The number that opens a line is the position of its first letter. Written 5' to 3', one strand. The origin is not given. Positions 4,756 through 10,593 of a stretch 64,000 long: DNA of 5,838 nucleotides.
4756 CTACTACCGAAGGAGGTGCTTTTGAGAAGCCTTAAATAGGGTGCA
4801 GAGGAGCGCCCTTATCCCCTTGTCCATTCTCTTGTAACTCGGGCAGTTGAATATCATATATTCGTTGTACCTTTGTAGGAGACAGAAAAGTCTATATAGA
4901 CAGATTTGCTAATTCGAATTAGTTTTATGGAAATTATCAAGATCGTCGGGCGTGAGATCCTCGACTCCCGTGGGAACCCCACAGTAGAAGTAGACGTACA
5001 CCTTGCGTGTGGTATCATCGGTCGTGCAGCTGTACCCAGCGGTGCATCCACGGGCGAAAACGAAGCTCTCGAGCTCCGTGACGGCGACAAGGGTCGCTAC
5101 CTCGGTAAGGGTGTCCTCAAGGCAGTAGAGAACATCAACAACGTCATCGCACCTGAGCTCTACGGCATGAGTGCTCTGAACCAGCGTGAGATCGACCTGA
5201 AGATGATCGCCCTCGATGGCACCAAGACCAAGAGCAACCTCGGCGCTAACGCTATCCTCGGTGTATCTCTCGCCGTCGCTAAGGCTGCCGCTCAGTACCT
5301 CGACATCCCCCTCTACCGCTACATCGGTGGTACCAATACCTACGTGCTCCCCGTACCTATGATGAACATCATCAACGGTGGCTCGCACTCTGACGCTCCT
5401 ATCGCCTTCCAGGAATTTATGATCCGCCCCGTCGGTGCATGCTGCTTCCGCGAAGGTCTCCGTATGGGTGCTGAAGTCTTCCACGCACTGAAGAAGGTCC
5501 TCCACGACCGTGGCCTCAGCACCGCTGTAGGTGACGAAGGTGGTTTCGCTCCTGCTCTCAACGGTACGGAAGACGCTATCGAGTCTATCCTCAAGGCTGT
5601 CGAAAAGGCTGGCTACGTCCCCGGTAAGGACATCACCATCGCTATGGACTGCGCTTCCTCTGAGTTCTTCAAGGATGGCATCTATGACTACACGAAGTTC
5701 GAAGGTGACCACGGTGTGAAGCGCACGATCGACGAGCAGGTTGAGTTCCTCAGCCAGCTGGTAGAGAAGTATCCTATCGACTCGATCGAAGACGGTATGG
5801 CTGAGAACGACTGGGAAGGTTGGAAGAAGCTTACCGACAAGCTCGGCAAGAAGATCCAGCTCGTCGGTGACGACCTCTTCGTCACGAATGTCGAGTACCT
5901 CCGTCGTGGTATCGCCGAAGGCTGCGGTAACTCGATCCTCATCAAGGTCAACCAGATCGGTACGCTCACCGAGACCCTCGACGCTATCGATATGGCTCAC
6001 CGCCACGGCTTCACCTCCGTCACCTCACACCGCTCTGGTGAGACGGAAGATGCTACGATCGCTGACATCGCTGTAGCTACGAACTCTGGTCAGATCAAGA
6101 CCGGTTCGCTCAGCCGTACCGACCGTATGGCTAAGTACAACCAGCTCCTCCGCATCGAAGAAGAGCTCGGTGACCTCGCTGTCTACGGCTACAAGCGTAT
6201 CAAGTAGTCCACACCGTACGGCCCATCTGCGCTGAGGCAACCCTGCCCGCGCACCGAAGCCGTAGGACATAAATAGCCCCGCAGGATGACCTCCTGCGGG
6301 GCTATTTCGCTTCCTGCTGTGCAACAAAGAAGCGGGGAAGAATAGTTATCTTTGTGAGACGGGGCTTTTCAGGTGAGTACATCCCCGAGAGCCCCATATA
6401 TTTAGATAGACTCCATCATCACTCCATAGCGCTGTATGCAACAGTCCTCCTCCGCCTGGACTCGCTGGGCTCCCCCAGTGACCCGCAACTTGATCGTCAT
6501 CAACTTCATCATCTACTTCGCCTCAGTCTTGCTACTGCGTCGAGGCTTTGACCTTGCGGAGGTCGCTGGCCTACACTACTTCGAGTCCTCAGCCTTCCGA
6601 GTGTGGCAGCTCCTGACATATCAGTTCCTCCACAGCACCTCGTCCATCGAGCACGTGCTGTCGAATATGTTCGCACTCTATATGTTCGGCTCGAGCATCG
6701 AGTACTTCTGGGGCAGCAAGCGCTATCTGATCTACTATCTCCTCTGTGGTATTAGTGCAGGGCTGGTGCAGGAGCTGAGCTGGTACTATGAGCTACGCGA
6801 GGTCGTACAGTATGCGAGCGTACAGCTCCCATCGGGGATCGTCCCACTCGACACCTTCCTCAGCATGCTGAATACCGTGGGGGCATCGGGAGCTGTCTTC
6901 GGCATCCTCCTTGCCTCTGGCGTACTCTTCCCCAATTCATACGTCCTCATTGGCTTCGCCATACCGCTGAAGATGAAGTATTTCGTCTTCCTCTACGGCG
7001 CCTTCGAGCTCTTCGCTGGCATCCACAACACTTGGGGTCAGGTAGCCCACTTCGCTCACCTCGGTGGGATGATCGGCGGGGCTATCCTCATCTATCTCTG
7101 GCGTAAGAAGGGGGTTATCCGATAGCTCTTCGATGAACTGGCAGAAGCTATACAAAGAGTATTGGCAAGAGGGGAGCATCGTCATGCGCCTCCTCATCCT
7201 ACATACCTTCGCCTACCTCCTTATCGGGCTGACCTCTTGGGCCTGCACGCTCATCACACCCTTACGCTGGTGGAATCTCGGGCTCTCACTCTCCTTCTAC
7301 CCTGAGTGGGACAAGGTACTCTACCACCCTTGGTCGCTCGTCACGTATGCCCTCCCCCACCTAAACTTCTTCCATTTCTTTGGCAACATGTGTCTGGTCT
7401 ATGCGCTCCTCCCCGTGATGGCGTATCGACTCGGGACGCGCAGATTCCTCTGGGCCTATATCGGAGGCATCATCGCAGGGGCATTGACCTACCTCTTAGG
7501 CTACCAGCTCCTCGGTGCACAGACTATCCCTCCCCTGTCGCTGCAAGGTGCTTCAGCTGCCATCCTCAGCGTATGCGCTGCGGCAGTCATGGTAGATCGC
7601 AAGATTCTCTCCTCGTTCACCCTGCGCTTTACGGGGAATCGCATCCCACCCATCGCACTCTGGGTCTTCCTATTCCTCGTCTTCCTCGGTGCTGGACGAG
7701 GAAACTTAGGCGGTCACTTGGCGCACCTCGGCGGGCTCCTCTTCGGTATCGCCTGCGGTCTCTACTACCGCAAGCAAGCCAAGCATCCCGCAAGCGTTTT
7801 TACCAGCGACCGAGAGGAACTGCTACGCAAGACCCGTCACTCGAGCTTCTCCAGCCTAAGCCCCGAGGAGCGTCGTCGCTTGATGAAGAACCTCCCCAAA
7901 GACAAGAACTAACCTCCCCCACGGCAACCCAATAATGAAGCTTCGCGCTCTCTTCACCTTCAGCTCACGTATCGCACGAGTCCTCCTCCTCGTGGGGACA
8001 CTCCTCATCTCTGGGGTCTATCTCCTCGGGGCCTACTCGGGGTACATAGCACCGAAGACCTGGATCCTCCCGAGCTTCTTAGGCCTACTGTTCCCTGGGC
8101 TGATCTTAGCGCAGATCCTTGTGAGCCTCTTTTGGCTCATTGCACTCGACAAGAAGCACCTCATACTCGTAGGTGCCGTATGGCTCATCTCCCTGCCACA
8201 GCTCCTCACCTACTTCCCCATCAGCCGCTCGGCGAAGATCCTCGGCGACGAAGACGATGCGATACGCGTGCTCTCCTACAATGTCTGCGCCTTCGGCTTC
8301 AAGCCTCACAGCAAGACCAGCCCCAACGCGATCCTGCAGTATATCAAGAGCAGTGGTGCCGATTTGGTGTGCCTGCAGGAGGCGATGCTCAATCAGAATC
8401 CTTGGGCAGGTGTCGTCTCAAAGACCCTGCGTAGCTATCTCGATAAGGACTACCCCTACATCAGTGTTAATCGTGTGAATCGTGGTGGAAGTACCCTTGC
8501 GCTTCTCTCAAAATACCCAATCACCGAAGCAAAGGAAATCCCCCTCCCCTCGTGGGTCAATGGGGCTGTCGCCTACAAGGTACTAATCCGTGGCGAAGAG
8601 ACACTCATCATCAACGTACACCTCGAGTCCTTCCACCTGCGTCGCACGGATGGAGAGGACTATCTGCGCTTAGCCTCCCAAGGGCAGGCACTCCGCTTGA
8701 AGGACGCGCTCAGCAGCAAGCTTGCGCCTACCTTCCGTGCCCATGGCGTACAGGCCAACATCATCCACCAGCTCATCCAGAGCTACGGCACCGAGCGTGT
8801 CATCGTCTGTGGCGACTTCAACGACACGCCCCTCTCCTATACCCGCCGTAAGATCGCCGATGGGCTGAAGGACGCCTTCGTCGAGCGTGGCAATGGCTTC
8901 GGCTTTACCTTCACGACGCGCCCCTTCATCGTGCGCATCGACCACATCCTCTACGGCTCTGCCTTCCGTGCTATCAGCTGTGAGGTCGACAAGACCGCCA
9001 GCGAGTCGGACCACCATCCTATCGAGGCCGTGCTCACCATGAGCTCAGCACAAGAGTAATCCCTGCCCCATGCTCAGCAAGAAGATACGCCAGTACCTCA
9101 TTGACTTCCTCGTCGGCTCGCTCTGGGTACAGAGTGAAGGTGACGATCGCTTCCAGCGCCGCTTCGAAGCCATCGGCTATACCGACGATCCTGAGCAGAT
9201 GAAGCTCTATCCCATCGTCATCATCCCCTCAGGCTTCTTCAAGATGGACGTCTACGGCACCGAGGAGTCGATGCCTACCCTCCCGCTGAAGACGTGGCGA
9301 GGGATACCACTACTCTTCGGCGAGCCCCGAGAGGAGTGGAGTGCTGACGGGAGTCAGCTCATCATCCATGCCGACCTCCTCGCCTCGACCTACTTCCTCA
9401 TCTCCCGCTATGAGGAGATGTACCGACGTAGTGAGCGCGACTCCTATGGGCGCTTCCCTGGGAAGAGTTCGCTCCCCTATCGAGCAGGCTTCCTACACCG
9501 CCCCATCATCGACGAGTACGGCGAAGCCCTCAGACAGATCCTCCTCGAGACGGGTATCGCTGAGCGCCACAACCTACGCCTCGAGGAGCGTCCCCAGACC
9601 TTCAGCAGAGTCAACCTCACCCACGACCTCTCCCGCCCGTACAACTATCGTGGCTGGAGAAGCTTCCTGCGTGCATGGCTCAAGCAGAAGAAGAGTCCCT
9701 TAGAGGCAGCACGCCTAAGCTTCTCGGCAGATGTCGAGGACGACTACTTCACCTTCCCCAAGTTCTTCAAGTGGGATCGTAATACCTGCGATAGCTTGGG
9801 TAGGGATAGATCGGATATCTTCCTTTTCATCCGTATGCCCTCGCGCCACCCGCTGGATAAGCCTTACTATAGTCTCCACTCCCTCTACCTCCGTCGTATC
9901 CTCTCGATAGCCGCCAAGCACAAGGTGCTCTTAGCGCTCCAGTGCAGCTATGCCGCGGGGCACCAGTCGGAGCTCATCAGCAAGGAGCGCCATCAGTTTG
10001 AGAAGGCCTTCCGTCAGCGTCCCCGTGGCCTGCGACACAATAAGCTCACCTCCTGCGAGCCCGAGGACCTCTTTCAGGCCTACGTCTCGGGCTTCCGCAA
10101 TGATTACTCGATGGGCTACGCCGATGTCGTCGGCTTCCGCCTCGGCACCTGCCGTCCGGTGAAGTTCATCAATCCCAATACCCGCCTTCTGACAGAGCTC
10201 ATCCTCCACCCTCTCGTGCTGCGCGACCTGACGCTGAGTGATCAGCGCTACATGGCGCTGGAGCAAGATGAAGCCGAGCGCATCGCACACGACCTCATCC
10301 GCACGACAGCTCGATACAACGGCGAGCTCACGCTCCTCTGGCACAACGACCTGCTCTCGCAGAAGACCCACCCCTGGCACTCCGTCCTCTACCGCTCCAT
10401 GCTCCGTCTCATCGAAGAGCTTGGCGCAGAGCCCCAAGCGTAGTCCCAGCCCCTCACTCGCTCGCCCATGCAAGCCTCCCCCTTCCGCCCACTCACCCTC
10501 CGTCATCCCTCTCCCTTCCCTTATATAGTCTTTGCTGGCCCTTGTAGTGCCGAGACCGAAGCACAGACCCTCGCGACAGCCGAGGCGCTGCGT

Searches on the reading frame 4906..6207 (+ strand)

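Call 79: search_protein_families(library=pfam, max_evalue=0.00001, proteins=[window:4906-6207:+])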
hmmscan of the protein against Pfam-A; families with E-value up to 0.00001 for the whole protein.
window:4906-6207:+ (433 aa): 4 families
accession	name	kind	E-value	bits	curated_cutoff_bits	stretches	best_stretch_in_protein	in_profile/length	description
PF00113.28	Enolase_C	-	6.9e-127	423.2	21.5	1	146-428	2-288/296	Enolase, C-terminal TIM barrel domain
PF03952.21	Enolase_N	-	6.2e-61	204.8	35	1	10-140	1-131/131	Enolase, N-terminal domain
PF13378.12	MR_MLE_C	-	1.2e-07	32.1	29.4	1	274-393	56-172/219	Enolase C-terminal domain-like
PF07476.17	MAAL_C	-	4.4e-06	26.5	27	1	290-397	113-221/249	Methylaspartate ammonia-lyase C-terminus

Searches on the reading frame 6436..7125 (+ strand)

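Call 79: search_protein_families(library=pfam, max_evalue=0.00001, proteins=[window:6436-7125:+])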
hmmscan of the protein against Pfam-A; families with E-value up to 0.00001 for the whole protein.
window:6436-7125:+ (229 aa): 2 families
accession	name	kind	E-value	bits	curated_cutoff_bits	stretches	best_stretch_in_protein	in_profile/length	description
PF01694.28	Rhomboid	-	1.4e-22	80.9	22.6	1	55-224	3-142/143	Rhomboid domain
PF08551.15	DUF1751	-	3.1e-06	28.1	22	1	54-113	6-63/99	Eukaryotic integral membrane protein (DUF1751)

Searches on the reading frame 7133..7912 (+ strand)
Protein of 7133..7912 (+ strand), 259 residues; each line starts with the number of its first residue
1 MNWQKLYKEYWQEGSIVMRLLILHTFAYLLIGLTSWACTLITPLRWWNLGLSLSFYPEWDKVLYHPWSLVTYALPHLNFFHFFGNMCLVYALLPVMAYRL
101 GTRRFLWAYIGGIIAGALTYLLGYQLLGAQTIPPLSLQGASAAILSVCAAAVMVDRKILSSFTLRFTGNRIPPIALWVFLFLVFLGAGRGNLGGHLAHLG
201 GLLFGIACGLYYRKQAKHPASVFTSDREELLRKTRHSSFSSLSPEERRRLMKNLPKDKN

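Call 79: search_protein_families(library=pfam, max_evalue=0.00001, proteins=[window:7133-7912:+])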
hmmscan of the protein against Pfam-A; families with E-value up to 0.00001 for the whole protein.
window:7133-7912:+ (259 aa): 1 family
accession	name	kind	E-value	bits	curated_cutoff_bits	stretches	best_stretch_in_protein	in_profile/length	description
PF01694.28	Rhomboid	-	1.2e-16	61.6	22.6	1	66-214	4-142/143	Rhomboid domain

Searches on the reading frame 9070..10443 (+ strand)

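Call 79: search_protein_families(library=pfam, max_evalue=0.00001, proteins=[window:9070-10443:+])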
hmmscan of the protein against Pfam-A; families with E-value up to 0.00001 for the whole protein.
window:9070-10443:+ (457 aa): 1 family
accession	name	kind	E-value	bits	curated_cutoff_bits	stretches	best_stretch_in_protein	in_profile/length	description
PF23019.1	DUF7033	-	4.2e-23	82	27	1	99-194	1-88/90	Family of unknown function (DUF7033)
